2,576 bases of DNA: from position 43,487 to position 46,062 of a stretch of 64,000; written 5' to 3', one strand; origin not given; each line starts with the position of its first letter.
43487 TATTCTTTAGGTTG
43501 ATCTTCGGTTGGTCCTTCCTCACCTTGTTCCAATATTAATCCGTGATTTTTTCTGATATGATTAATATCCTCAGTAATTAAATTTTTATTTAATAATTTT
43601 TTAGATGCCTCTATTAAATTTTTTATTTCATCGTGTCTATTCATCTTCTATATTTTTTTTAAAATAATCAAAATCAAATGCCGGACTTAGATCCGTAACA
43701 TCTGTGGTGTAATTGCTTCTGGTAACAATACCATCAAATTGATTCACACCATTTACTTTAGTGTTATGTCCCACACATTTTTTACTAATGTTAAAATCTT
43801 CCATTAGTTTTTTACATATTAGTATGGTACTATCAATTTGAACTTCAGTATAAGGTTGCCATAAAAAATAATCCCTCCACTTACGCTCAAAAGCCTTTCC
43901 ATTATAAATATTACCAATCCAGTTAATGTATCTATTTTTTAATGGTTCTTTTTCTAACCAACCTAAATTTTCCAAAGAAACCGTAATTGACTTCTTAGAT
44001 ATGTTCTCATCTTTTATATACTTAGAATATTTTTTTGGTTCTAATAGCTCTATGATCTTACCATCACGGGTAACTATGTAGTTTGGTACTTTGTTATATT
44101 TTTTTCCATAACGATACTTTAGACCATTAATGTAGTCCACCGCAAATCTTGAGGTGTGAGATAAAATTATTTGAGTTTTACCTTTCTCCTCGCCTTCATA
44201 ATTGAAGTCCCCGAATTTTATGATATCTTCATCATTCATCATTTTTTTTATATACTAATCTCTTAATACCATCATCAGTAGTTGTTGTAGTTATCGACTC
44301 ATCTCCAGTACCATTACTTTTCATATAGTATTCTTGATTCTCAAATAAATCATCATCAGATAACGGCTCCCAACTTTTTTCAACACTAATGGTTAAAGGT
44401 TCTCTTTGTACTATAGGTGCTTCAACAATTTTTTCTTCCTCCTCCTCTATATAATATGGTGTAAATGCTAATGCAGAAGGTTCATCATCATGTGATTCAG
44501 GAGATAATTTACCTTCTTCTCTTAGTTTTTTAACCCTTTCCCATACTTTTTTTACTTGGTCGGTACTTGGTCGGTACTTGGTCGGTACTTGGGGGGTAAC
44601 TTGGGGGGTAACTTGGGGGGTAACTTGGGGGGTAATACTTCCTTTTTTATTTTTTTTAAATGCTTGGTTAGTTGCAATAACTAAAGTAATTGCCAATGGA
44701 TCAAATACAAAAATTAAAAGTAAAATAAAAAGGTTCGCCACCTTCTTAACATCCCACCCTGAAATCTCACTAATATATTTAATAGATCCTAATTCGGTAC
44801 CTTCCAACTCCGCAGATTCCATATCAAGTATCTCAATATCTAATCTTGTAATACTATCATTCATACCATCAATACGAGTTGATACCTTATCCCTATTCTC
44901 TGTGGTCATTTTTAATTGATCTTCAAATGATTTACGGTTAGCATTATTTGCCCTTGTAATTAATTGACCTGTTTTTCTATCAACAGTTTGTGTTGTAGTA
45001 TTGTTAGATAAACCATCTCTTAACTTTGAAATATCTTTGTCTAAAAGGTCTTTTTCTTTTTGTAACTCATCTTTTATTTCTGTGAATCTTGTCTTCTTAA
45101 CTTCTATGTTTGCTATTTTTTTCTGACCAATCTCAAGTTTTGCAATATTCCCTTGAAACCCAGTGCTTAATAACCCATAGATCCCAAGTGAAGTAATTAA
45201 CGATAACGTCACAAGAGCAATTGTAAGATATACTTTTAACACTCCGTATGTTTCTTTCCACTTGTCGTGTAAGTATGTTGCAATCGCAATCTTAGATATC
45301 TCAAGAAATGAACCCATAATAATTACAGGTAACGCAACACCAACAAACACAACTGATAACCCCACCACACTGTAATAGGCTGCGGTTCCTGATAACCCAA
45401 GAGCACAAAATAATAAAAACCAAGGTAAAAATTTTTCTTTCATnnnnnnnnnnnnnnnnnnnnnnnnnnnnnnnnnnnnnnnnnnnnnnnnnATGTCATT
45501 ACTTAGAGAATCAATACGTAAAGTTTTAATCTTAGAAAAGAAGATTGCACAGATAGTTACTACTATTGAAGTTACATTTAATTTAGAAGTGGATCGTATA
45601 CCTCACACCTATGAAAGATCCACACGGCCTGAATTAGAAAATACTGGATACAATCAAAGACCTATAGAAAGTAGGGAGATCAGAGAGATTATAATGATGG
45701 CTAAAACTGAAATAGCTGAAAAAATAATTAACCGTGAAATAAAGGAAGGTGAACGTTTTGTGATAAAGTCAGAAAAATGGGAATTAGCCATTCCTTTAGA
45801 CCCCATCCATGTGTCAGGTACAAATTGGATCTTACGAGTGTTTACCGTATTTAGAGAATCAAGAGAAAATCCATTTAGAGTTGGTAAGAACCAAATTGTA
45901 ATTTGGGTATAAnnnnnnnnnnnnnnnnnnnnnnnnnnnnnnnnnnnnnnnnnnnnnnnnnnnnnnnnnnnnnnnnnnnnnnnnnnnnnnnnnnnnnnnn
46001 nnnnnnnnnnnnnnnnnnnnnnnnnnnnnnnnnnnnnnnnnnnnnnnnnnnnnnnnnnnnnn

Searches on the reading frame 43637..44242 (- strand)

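Call 11: search_protein_families(library=pfam, proteins=[window:43637-44242:-], max_evalue=0.01)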
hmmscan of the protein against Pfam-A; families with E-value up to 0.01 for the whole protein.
window:43637-44242:- (201 aa): 2 families
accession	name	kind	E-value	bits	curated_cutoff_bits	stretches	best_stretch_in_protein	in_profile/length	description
PF01510.30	Amidase_2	-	2e-08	35.1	26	1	25-161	8-121/131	N-acetylmuramoyl-L-alanine amidase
PF18827.6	LPD14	-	0.0091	16.4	27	0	37-84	13-59/136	Large polyvalent protein-associated domain 14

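Call 12: search_protein_families(library=phrogs, proteins=[window:43637-44242:-], max_evalue=0.01)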
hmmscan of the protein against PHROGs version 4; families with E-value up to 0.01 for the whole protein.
window:43637-44242:- (201 aa): 0 families

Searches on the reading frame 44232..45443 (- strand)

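Call 11: search_protein_families(library=pfam, proteins=[window:44232-45443:-], max_evalue=0.01)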
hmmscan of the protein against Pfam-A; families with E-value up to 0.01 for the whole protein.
window:44232-45443:- (403 aa): 0 families

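Call 12: search_protein_families(library=phrogs, proteins=[window:44232-45443:-], max_evalue=0.01)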
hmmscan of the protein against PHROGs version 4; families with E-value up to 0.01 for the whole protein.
window:44232-45443:- (403 aa): 0 families

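Call 45: search_protein_families(library=pfam, proteins=[window:44232-45443:-], max_evalue=0.1)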
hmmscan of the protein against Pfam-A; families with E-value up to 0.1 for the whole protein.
window:44232-45443:- (403 aa): 2 families
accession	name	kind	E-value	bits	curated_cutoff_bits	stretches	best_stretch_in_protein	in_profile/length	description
PF06785.16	UPF0242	-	0.014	15.8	33.5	0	54-210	24-178/194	Uncharacterised protein family (UPF0242) N-terminus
PF00335.26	Tetraspanin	-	0.076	13.1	32.1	0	10-126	12-104/225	Tetraspanin family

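Call 46: search_protein_families(library=padloc, proteins=[window:44232-45443:-], max_evalue=0.1)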
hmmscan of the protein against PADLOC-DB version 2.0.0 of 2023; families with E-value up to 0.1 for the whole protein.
window:44232-45443:- (403 aa): 0 families

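Call 93: search_protein_families(library=ncbifam, proteins=[window:44232-45443:-], max_evalue=0.1)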
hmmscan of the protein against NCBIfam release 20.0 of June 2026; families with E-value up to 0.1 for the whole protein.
window:44232-45443:- (403 aa): 1 family
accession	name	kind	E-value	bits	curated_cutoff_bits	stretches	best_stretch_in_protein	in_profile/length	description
NF041849.1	trans_regNmlR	equivalog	0.038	14.1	175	0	171-207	75-111/117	stress response transcriptional regulator NmlR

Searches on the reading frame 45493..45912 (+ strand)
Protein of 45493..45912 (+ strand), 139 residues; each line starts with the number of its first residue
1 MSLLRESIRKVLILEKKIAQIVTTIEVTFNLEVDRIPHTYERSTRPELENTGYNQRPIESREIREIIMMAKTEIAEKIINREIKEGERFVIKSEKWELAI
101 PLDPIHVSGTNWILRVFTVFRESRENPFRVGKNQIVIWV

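Call 11: search_protein_families(library=pfam, proteins=[window:45493-45912:+], max_evalue=0.01)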
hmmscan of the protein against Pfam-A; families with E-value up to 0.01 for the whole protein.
window:45493-45912:+ (139 aa): 0 families

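Call 12: search_protein_families(library=phrogs, proteins=[window:45493-45912:+], max_evalue=0.01)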
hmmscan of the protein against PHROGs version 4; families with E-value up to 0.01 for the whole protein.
window:45493-45912:+ (139 aa): 1 family
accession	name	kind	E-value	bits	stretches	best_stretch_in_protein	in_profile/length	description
phrog_14518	-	unknown function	0.003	18.4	1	13-123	3-112/125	-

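Call 13: find_related_loci(query=window:45493-45912:+, collection=viral_contigs, flank=3000)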
Query window:45493-45912:+ (139 aa) in viral_contigs; peptide patterns used: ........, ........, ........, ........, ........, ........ (x = any residue, [..] = any of these).
40 stretches matched a pattern; 9 encode a relative of the query (tblastn E <= 1e-3); 9 distinct loci.
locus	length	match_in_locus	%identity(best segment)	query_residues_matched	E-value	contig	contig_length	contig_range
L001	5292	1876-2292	96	1-139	5e-86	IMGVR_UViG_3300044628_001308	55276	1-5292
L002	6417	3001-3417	81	1-139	2e-76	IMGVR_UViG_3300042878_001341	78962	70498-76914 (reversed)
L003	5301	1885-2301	81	1-139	2e-76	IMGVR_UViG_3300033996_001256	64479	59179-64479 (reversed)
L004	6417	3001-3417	81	1-139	2e-75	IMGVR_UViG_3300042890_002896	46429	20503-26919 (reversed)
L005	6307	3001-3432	80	1-139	7e-71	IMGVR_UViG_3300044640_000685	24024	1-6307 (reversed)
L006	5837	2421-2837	74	1-139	2e-70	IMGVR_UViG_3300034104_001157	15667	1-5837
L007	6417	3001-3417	74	1-139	2e-70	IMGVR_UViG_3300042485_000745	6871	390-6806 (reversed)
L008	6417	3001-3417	74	1-139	2e-70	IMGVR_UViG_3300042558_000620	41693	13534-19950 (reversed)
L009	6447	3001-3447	60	1-139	2e-50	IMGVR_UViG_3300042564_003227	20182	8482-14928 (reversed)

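Call 39: find_homologous_proteins(query=window:45493-45912:+)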
Query window:45493-45912:+ (139 aa): 95 proteins with E <= 0.001 among 119 candidates.
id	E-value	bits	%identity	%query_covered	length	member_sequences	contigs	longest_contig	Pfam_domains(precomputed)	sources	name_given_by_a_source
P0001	1.6e-81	289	99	100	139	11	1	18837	-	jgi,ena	jgi:hypothetical protein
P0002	3.8e-80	284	97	100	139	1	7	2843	-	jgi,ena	jgi:hypothetical protein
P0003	6.7e-80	283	96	100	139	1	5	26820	-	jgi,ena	jgi:hypothetical protein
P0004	2.8e-79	281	96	100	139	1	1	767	-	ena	-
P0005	5.5e-79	281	96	100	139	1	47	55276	-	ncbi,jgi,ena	jgi:hypothetical protein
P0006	2.3e-78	279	95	100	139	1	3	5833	-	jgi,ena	jgi:hypothetical protein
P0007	2.7e-78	278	95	100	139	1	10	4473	-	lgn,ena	-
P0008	4.9e-78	277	95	100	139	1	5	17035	-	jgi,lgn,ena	-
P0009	7.1e-77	274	94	100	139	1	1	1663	-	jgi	jgi:P2-related tail formation protein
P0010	4.1e-76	271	93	100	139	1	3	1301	-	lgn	-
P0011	2.7e-72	259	88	100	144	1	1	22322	-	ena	-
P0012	8.3e-71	254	87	100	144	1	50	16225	-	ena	-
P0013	1.4e-70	253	87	100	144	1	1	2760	-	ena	-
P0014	3.9e-70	252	86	100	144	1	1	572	-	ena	-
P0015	4.5e-69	248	85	100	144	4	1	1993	-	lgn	-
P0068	8.4e-44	167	62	100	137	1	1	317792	-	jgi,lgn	jgi:hypothetical protein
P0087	2.8e-36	142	53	100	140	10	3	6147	-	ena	-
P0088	6.4e-31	125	52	100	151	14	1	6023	-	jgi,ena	jgi:hypothetical protein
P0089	2.0e-30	123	53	100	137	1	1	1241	-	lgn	-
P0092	7.0e-27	112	49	96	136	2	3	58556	-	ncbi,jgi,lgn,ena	jgi:hypothetical protein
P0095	1.4e-9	56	36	100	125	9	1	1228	-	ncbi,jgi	jgi:hypothetical protein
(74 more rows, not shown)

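Call 46: search_protein_families(library=padloc, proteins=[window:45493-45912:+], max_evalue=0.1)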
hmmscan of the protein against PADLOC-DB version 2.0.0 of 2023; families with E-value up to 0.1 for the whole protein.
window:45493-45912:+ (139 aa): 0 families

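Call 47: predict_structure(alignment_id=A2)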
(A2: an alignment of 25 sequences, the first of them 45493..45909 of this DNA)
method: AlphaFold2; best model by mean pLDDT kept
length: 139 residues; sequences in the alignment: 25
mean_pLDDT: 77.1   pTM: 0.71
mean pLDDT of the five models: 77.1, 75.9, 73.6, 69.9, 64.8
residues with pLDDT >= 90: 34; 70-90: 68; 50-70: 23; < 50: 14
segments of 3 or more residues with pLDDT < 50: 32-44
pLDDT, mean of each block of 10 residues (from residue 1): 73 88 81 43 50 64 87 92 91 83 90 85 68 85
secondary structure, 60 per line:
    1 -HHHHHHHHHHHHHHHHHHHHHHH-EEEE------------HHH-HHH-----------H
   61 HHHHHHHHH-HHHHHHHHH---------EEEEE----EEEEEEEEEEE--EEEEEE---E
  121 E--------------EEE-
elements in order: H2-24 E26-29 H60-69 H71-79 E89-93 E98-108 E111-116 E136-138

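Call 53: find_encoding_contigs(protein=P0092, flank=3000, max_places=4)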
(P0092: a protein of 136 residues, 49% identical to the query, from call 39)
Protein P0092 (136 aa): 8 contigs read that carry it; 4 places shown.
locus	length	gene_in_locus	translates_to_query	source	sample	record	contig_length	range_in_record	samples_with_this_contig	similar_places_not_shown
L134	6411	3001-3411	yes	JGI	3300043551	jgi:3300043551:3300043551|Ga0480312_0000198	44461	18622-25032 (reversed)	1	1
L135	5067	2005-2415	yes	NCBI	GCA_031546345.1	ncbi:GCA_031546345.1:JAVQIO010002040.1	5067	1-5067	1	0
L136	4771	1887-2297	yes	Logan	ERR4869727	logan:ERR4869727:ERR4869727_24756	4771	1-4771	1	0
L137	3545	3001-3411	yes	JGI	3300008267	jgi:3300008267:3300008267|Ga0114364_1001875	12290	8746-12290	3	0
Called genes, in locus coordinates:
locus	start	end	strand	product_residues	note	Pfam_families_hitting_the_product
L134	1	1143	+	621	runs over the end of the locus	PF07068:Gp23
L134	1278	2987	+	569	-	PF05443:ROS_MUCR (weak), PF18741:MTES_1575 (weak)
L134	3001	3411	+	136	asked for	-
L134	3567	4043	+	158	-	-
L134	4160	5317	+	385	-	-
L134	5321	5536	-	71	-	-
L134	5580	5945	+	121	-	-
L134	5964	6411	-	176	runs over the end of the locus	-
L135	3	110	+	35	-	?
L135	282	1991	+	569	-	PF05443:ROS_MUCR (weak), PF18741:MTES_1575 (weak)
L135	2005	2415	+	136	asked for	-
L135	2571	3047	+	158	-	-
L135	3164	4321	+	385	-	-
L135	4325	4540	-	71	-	-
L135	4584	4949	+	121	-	-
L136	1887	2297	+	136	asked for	-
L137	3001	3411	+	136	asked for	-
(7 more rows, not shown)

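Call 54: find_encoding_contigs(protein=P0095, flank=3000, max_places=4)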
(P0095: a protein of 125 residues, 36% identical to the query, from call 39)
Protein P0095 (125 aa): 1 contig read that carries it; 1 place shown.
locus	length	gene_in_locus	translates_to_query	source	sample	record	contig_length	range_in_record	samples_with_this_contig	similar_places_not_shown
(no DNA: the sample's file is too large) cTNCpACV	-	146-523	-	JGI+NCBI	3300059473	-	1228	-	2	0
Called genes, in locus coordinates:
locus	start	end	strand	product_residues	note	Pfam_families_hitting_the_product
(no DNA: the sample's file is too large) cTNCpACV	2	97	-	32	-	?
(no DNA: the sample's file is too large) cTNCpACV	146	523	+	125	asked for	-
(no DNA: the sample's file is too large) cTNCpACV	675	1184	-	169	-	PF00145:DNA_methylase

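Call 57: find_encoding_contigs(protein=P0068, flank=2500, max_places=2)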
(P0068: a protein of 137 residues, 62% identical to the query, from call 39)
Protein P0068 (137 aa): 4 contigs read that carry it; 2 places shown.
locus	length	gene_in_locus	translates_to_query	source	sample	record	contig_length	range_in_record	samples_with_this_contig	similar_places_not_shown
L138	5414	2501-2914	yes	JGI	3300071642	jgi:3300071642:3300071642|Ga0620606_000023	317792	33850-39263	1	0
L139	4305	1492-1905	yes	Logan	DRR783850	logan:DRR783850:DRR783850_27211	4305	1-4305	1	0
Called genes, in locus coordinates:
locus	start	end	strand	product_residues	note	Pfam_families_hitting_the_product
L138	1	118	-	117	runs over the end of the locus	-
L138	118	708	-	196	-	-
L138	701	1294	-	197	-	PF01510:Amidase_2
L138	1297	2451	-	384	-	-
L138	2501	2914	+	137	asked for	-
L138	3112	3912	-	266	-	PF00140:Sigma70_r1_2 (faint), PF04542:Sigma70_r2, PF04545:Sigma70_r4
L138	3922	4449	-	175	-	PF20216:DUF6576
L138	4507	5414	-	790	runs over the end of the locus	-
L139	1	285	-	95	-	?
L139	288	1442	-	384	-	-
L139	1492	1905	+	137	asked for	-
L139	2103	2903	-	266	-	PF00140:Sigma70_r1_2 (faint), PF04542:Sigma70_r2, PF04545:Sigma70_r4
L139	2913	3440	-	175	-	PF20216:DUF6576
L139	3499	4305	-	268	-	?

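Call 58: find_encoding_contigs(protein=P0088, flank=2500, max_places=2)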
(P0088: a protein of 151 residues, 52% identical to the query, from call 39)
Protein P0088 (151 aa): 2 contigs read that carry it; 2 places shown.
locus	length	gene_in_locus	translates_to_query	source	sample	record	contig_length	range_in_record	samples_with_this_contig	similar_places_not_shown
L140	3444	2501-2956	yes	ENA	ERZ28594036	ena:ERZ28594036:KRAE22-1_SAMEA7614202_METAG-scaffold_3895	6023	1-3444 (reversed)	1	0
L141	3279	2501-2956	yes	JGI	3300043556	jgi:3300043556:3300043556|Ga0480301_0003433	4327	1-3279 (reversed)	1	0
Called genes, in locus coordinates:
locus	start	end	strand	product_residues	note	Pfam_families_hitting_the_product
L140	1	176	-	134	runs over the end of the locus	-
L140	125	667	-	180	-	-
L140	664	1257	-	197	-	PF01510:Amidase_2 (weak)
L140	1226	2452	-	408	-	-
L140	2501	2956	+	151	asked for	-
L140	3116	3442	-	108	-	?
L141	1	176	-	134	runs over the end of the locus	-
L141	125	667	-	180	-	-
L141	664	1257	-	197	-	PF01510:Amidase_2 (weak)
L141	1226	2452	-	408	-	-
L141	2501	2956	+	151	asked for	-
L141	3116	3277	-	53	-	?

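Call 59: find_encoding_contigs(protein=P0087, flank=2500, max_places=2)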
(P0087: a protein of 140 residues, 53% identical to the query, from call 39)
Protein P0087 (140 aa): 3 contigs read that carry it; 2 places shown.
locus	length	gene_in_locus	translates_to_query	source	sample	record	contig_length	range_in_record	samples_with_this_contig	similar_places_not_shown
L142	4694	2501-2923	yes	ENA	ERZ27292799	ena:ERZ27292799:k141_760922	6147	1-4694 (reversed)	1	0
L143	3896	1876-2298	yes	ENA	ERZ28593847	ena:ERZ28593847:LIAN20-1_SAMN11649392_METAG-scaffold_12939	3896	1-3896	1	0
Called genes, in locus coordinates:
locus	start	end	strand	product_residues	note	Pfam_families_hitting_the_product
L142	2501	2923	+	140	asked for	-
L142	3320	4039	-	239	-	PF21798:DUF6878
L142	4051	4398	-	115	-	PF21866:DUF6915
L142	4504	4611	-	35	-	-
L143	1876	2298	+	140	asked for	-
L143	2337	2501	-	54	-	-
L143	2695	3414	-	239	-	PF21798:DUF6878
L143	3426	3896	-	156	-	?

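Call 60: find_encoding_contigs(protein=P0089, flank=2500, max_places=2)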
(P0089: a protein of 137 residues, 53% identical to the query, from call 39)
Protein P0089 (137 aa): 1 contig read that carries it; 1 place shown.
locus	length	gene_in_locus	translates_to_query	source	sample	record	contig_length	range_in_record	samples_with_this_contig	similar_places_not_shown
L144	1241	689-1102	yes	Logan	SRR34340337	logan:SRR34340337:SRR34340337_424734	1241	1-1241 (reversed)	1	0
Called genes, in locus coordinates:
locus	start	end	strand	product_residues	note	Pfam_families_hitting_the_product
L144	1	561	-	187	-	?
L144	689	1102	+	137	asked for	-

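Call 69: fold_search(model_id=the predicted structure, library=pdb)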
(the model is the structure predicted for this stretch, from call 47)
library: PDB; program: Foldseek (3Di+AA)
matches with E <= 10: 710; with E <= 0.001: 0
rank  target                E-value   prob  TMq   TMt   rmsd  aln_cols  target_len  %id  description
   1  4xxt                  2.1e-01  0.16  0.23  0.17   6.9        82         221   13  Crystal structure of Fused Zn-dependent amidase/peptidase/peptodoglycan-binding domain-containing protein from Clostridi (released 2015-02-18)
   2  2oaj                  2.5e-01  0.20  0.20  0.04   8.0        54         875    9  Crystal structure of Sro7 from S. cerevisiae (released 2007-04-03)
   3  5o95_A                4.2e-01  0.57  0.28  0.17   2.8        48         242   14  Structure of the putative methyltransferase Lpg2936 from Legionella pneumophila (released 2017-11-08)
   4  5o95_D                5.2e-01  0.51  0.28  0.17   2.7        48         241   14  Structure of the putative methyltransferase Lpg2936 from Legionella pneumophila (released 2017-11-08)
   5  4ol8_F                5.2e-01  0.05  0.18  0.08  16.0       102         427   13  Ty3 reverse transcriptase bound to DNA/RNA (released 2014-03-05)
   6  7s2h_A                5.9e-01  0.16  0.20  0.08   2.8        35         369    8  Crystal structure of Trypanosoma cruzi glucokinase in the apo form (open conformation) (released 2021-10-06)
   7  7s2n_A                5.9e-01  0.16  0.20  0.08   2.9        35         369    8  Crystal structure of the F337L mutation of Trypanosoma cruzi glucokinase in the apo form (open conformation) (released 2021-10-06)
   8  7s2h_B                7.1e-01  0.15  0.20  0.08   2.8        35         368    8  Crystal structure of Trypanosoma cruzi glucokinase in the apo form (open conformation) (released 2021-10-06)
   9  8ygj_E                7.1e-01  0.08  0.20  0.07   9.7        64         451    8  SpCas9-MMLV RT-pegRNA-target DNA complex (elongation 28-nt) (released 2024-06-05)
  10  3r4o_A                7.1e-01  0.05  0.13  0.09  18.3        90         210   14  Optimization of Potent, Selective, and Orally Bioavailable Pyrrolodinopyrimidine-containing Inhibitors of Heat Shock P (released 2011-04-27)
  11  3eko_B                7.1e-01  0.05  0.14  0.09  17.7        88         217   16  Dihydroxylphenyl amides as inhibitors of the Hsp90 molecular chaperone (released 2008-11-25)
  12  3hek_A                7.1e-01  0.05  0.14  0.09  17.8        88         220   16  HSP90 N-terminal domain in complex with 1-{4-[(2R)-1-(5-chloro-2,4-dihydroxybenzoyl)pyrrolidin-2-yl]benzyl}-3,3-difluo (released 2009-09-29)
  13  1sqi_B                8.1e-01  0.16  0.22  0.10   8.2        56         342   14  Structural basis for inhibitor selectivity revealed by crystal structures of plant and mammalian 4-hydroxyphenylpyruva (released 2004-08-17)
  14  8stx_B                8.1e-01  0.14  0.20  0.08   2.8        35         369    8  Crystal structure of the F337A mutation of Trypanosoma cruzi glucokinase in the apo form (open conformation) (released 2023-05-31)
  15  7uy5_K                8.1e-01  0.04  0.19  0.17  15.6       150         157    7  Tetrahymena telomerase with CST (released 2022-07-13)
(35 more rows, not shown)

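Call 92: search_solved_structures(query=A2, max_evalue=10)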
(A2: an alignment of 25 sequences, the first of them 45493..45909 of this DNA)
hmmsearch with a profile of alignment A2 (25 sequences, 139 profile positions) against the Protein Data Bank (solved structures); distinct sequences matched with E-value up to 10: 3.
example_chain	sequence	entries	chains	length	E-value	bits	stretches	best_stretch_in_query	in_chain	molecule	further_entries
9dvi_B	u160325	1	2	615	0.0088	19.6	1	24-75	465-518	Chaperone protein DnaK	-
4heo_A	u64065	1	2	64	0.51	13.8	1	36-81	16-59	Phosphoprotein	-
7l7b_C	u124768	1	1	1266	0.55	13.7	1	2-69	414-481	DNA-directed RNA polymerase subunit beta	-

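Call 93: search_protein_families(library=ncbifam, proteins=[window:45493-45912:+], max_evalue=0.1)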
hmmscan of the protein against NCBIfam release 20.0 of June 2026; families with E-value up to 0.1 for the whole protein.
window:45493-45912:+ (139 aa): 0 families

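Call 94: find_related_loci(query=A2, collection=viral_contigs, flank=1500)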
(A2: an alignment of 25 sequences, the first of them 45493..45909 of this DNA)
Query A2 (139 aa) in viral_contigs; peptide patterns used: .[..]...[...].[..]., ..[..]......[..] (x = any residue, [..] = any of these).
198 stretches matched a pattern; 125 encode a relative of the query (tblastn E <= 1e-3); the best 80 are kept; 80 distinct loci.
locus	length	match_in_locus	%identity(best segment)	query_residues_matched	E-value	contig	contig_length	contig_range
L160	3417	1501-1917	96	1-139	3e-85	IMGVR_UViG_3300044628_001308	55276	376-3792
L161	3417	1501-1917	81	1-139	1e-75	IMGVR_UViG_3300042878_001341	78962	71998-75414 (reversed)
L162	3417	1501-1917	81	1-139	1e-75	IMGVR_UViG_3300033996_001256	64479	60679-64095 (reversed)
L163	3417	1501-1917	81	1-139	1e-74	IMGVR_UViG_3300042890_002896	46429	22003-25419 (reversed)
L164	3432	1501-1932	80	1-139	4e-70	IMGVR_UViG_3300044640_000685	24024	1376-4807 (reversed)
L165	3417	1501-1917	74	1-139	1e-69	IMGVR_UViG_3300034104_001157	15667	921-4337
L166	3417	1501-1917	74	1-139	1e-69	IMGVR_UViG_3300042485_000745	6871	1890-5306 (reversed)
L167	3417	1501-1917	74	1-139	1e-69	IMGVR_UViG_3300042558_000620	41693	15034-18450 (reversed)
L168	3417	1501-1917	65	1-139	7e-57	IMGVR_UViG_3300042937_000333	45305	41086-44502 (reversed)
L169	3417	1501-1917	65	1-139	7e-57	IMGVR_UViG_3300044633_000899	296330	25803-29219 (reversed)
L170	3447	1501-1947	58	1-139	3e-52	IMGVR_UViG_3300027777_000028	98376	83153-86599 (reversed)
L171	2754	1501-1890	62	5-134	2e-50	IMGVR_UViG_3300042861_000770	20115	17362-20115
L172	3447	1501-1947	60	1-139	1e-49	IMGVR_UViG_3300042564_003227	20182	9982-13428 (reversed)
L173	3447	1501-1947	59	1-139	2e-49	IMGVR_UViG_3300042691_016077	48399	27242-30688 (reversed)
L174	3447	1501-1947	58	1-139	4e-49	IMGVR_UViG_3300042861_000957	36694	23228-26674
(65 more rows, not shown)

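Call 106: predict_structure(alignment_id=A4)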
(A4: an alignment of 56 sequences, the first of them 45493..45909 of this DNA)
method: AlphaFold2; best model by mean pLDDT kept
length: 139 residues; sequences in the alignment: 56
mean_pLDDT: 82.4   pTM: 0.67
mean pLDDT of the five models: 82.4, 82.2, 79.5, 76.9, 76.4
residues with pLDDT >= 90: 37; 70-90: 78; 50-70: 24; < 50: 0
segments of 3 or more residues with pLDDT < 50: none
pLDDT, mean of each block of 10 residues (from residue 1): 80 75 65 67 72 80 88 90 92 90 91 88 85 91
secondary structure, 60 per line:
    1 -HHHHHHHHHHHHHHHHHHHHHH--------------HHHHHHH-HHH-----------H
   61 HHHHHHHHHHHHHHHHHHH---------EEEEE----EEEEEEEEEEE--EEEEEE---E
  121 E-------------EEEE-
elements in order: H2-23 H38-44 H60-79 E89-93 E98-108 E111-116 E135-138
